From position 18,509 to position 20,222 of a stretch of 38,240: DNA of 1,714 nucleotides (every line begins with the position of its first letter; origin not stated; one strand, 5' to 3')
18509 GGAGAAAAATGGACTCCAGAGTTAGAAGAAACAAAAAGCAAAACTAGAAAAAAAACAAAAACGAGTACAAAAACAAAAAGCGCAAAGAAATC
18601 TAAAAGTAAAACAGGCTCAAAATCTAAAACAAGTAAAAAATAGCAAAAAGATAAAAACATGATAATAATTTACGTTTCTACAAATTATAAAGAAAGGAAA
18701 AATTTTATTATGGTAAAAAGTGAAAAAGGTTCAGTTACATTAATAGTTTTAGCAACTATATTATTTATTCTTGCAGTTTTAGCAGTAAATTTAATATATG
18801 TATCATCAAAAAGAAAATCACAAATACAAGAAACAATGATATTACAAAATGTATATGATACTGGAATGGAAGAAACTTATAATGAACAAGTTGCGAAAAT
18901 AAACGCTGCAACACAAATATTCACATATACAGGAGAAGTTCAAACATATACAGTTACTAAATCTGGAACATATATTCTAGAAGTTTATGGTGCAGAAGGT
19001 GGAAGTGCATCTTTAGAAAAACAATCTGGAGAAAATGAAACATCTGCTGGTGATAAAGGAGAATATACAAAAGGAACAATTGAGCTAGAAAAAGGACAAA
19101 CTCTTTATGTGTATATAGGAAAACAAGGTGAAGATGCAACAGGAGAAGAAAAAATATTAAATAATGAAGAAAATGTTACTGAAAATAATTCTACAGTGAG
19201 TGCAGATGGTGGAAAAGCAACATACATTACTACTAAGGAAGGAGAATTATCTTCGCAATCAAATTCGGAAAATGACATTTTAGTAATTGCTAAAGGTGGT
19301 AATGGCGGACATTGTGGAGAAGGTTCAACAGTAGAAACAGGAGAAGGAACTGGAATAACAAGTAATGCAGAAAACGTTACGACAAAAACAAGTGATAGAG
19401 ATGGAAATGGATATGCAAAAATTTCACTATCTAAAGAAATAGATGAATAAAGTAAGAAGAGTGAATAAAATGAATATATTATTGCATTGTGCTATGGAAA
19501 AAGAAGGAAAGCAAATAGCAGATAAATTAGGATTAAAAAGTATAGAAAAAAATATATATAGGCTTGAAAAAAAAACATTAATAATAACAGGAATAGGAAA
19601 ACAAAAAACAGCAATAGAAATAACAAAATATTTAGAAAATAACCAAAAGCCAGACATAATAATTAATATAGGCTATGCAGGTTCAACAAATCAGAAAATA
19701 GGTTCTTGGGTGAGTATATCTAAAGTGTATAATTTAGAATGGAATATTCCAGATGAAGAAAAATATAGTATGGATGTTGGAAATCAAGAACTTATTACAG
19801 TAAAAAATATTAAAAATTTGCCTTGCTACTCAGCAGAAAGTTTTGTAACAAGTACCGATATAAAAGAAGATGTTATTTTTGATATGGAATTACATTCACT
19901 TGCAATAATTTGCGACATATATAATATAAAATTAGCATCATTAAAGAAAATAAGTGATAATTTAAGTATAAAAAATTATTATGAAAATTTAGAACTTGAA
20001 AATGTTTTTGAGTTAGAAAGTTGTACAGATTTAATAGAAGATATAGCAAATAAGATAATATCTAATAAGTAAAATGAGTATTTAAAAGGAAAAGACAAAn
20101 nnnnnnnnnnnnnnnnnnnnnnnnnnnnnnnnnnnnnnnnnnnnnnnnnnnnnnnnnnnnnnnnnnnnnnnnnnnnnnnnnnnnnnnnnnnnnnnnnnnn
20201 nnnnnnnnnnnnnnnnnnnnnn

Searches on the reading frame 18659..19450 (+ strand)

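Call 28: search_protein_families(library=pfam, proteins=[window:18659-19450:+], max_evalue=0.0001)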
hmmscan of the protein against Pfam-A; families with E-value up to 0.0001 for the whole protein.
window:18659-19450:+ (263 aa): 1 family
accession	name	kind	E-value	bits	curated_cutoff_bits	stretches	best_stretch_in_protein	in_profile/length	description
PF12810.13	ALK_LTK_GRD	-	2e-15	57.9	24.5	1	101-244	6-138/243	ALK/LTK, Glycine-rich domain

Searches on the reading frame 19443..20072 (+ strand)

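Call 28: search_protein_families(library=pfam, proteins=[window:19443-20072:+], max_evalue=0.0001)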
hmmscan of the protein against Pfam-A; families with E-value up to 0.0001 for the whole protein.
window:19443-20072:+ (209 aa): 1 family
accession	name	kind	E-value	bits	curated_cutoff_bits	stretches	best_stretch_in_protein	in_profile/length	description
PF01048.26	PNP_UDP_1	-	3.6e-09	36.8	25.1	1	14-179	4-205/233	Phosphorylase superfamily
